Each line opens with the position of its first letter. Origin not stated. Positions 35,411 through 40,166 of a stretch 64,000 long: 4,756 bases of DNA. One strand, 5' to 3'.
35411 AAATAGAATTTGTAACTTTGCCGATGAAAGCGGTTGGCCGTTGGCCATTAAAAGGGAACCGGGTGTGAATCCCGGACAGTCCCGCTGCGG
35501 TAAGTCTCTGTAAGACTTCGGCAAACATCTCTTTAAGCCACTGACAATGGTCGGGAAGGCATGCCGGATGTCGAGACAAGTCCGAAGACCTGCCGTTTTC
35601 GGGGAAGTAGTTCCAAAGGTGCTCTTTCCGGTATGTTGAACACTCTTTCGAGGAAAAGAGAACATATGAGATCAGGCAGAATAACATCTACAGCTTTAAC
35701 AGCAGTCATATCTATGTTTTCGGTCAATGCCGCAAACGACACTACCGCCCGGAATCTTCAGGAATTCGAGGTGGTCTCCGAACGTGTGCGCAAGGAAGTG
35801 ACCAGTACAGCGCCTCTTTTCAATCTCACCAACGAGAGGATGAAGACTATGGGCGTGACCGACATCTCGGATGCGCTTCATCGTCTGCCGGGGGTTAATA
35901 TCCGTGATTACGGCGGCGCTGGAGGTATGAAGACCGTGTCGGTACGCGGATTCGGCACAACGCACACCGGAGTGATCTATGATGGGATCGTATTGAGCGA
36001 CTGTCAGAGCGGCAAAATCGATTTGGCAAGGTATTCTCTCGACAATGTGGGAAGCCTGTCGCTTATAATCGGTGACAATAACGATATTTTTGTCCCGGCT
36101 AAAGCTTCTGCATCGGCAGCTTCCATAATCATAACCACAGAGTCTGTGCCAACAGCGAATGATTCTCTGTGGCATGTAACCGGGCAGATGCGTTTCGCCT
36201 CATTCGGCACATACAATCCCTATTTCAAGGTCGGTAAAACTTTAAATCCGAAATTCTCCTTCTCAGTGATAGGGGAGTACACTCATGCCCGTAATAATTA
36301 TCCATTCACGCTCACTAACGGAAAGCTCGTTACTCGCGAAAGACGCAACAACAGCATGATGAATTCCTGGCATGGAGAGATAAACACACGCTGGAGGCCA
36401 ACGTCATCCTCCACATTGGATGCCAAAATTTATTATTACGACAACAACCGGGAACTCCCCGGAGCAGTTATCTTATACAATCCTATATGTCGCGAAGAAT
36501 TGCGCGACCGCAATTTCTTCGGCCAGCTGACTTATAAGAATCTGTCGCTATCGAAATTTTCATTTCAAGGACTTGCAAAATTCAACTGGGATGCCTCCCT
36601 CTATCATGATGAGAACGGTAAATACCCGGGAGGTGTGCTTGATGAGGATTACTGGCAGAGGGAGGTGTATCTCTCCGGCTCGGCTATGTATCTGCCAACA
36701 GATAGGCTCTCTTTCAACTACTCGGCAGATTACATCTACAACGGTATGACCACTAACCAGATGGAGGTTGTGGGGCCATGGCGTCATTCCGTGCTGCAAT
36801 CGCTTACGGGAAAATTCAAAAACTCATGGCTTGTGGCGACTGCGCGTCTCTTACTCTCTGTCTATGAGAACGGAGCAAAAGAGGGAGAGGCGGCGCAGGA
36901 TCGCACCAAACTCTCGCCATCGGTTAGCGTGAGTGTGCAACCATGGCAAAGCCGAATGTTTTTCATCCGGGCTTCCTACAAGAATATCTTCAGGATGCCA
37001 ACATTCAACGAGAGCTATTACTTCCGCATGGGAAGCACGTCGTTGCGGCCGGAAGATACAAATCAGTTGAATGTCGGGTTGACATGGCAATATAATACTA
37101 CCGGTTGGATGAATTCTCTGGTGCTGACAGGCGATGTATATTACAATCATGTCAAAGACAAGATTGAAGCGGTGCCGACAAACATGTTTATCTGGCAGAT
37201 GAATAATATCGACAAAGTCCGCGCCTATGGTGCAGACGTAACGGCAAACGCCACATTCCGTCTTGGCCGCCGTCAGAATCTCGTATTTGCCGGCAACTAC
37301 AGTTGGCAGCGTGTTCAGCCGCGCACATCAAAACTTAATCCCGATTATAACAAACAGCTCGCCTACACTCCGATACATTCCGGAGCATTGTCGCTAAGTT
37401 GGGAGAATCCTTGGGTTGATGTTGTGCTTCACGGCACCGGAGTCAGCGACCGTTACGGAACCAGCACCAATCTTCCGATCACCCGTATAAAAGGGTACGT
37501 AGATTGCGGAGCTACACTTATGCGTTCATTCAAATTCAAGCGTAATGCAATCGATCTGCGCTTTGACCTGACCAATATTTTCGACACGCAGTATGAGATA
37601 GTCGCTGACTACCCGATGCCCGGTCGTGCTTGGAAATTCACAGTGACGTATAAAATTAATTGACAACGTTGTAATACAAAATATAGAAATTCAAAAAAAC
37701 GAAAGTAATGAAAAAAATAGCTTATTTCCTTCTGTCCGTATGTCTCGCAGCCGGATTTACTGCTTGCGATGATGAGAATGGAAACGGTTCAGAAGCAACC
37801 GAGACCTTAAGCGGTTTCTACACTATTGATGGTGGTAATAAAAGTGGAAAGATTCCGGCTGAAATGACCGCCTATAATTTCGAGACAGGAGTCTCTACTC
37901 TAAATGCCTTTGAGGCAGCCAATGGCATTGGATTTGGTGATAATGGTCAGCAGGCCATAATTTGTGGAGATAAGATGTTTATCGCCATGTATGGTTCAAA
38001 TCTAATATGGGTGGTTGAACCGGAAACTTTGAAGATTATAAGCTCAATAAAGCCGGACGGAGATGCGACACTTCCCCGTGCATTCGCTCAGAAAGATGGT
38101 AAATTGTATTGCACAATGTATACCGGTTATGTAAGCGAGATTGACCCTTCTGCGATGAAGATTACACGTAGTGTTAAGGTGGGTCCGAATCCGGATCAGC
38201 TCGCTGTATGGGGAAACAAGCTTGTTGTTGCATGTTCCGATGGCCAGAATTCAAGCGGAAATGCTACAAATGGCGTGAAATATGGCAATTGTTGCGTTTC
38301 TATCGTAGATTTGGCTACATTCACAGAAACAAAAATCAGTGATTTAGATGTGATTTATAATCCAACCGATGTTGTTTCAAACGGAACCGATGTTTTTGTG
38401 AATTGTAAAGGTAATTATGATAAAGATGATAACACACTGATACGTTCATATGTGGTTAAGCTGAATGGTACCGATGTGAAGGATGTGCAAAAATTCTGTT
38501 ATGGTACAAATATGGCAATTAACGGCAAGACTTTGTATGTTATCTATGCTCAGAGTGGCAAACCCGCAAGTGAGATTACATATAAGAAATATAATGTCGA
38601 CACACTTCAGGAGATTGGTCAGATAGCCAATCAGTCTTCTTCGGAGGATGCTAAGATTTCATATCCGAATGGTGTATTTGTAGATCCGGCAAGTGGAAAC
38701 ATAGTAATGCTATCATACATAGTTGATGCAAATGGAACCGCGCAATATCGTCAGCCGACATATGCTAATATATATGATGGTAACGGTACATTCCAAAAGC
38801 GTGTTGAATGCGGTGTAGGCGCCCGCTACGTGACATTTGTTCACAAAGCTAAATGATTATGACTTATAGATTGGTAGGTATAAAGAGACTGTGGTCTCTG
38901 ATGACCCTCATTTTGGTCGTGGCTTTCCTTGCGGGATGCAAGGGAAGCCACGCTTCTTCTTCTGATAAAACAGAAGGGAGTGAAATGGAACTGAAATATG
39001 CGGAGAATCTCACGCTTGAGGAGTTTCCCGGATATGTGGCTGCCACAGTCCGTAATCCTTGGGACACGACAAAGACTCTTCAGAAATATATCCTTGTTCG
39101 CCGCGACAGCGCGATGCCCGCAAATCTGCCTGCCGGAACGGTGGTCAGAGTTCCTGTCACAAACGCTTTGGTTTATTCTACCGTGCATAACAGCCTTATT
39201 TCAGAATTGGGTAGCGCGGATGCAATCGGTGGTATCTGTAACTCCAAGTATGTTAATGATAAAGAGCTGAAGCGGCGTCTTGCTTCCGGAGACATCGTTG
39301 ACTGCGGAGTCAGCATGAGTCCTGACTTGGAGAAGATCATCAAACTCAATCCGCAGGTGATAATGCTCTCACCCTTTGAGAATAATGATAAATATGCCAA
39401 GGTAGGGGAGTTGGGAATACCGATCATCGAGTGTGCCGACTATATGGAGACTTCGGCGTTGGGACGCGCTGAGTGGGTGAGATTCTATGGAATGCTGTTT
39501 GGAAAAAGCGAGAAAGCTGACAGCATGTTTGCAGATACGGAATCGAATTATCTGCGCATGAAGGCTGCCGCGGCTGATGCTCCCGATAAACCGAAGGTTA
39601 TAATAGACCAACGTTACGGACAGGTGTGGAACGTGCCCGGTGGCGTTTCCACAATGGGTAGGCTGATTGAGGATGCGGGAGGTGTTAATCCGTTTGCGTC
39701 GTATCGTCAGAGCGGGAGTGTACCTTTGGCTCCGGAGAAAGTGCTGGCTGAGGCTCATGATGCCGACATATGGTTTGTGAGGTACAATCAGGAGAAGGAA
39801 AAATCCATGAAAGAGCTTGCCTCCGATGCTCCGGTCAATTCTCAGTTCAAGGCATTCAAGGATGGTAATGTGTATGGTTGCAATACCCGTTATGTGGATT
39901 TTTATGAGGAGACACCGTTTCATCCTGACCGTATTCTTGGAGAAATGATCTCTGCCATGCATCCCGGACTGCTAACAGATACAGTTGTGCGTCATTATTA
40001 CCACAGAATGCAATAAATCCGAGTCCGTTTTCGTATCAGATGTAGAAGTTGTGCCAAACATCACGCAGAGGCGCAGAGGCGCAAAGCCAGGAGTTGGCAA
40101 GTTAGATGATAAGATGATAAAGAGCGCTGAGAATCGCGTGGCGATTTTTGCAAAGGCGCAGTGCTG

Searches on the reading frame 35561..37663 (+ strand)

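Call 20: search_protein_families(library=pfam, proteins=[window:35561-37663:+], max_evalue=0.0001)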
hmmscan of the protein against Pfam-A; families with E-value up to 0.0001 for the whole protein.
window:35561-37663:+ (700 aa): 1 family
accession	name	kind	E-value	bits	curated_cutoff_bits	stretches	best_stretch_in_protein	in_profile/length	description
PF07715.20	Plug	-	2.9e-13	50.7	23.9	1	83-171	6-93/107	TonB-dependent Receptor Plug Domain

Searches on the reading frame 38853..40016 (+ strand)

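Call 20: search_protein_families(library=pfam, proteins=[window:38853-40016:+], max_evalue=0.0001)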
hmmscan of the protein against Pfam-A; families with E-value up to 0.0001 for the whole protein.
window:38853-40016:+ (387 aa): 1 family
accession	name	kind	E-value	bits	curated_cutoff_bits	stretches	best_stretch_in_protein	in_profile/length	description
PF01497.23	Peripla_BP_2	-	6.3e-27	94.9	27.5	1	131-344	25-232/235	Periplasmic binding protein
